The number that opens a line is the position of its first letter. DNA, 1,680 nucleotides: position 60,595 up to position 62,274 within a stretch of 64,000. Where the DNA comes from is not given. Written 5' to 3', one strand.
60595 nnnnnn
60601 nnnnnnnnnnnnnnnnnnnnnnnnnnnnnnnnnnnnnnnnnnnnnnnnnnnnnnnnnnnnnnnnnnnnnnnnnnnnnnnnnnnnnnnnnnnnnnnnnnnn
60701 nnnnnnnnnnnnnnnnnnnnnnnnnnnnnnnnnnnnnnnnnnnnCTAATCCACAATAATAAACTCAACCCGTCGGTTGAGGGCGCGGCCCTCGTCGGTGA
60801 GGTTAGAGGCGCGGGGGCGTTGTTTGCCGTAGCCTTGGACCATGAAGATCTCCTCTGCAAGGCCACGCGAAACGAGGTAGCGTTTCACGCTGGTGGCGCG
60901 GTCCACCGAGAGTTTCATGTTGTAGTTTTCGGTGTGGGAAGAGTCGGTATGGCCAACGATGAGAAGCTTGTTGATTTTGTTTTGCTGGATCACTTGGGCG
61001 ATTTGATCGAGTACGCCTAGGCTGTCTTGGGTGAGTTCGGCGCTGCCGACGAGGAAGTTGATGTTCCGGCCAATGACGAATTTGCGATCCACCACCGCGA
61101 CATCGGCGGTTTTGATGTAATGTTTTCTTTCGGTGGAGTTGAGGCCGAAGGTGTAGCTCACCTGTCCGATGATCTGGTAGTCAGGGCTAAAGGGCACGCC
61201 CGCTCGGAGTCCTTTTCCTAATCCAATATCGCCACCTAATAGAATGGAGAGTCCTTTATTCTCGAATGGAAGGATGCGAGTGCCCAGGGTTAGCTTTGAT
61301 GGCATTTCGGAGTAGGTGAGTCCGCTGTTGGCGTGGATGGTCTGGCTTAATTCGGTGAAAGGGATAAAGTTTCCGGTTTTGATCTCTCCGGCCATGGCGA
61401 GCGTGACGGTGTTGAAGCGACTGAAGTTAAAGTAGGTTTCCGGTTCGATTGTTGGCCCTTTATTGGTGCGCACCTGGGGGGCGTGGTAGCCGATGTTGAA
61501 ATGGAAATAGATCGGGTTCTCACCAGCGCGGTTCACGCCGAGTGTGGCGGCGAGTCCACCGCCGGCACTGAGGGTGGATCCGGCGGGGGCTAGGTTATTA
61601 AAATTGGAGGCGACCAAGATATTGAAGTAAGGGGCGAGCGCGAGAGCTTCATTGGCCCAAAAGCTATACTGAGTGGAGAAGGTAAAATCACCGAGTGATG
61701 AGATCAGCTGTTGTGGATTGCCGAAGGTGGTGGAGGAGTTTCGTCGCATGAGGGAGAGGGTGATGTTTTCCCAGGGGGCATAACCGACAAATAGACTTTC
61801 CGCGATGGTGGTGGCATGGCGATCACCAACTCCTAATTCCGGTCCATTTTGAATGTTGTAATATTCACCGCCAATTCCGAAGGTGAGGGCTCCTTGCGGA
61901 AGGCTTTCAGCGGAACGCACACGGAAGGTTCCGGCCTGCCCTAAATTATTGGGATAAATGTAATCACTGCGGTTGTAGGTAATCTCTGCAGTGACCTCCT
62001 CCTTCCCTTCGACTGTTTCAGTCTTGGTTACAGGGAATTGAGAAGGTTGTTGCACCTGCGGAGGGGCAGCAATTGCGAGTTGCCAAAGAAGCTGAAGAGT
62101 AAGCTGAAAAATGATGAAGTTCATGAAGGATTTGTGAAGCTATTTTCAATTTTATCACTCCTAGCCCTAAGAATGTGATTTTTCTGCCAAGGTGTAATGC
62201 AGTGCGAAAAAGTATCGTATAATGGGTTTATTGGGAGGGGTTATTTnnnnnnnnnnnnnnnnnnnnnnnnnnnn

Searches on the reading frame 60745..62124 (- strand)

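Call 22: search_protein_families(library=ncbifam, proteins=[window:60745-62124:-], max_evalue=0.00001)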
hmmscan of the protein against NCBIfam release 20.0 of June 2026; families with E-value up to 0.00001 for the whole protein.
window:60745-62124:- (459 aa): 37 families (the best 25 are shown)
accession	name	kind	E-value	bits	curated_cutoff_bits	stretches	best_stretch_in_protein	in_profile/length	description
NF053611.1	YiaD_Gzip_OmpA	equivalog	7e-33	114.1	175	1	350-457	99-206/206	YiaD family glycine zipper/OmpA-like lipoprotein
NF053612.1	anchor_PA1041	equivalog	6.7e-27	95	250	1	352-457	127-235/236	PA1041 family peptidoglycan-binding anchor lipoprotein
NF045787.1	OmpABordt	equivalog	2.9e-25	89.1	200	1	347-458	79-190/194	outer membrane protein OmpA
NF033763.1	exchanger_TraB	exception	5.5e-25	87.3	700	1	346-458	385-498/522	outer membrane exchange protein TraB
NF053585.1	OMP_LP_YfiB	equivalog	1.3e-22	80.4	128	1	350-458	53-161/163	outer membrane lipoprotein YfiB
NF053613.1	OMP_toxin_LptF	equivalog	1.2e-21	77.6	400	1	354-458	142-246/256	lipotoxin F family OmpA-related lipoprotein LptF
TIGR03350.1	type_VI_ompA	equivalog_domain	3.2e-21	75.7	139.8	1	351-456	28-136/137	type VI secretion system protein TssL, long form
NF006541.1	PRK09038.1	equivalog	1.1e-20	74.4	283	1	351-457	139-248/253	flagellar motor protein MotD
TIGR02802.1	Pal_lipo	equivalog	9.8e-18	64.2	125.35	1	355-456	2-103/104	peptidoglycan-associated lipoprotein Pal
NF007804.1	PRK10510.1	equivalog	1.2e-17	64.1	307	1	351-456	110-215/219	OmpA family lipoprotein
TIGR03789.1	pdsO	hypoth_equivalog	5.8e-17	62.2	152.2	1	341-454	127-240/243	sortase-associated OmpA-like protein PdsO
NF006508.0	PRK08944.1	subfamily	1.5e-16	60.5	259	1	352-457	178-287/304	MotB family protein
NF053607.1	CHU_0125_OmpA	equivalog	1.6e-16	60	620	1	343-458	522-637/639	CHU_0125 family OmpA-like outer membrane integrity protein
NF047620.1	FlgprotMotYVib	equivalog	8e-16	58.5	400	1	359-453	167-262/271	flagellar protein MotY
NF005195.1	PRK06667.1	equivalog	1.6e-15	57.6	300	1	356-459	125-237/241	flagellar motor protein MotB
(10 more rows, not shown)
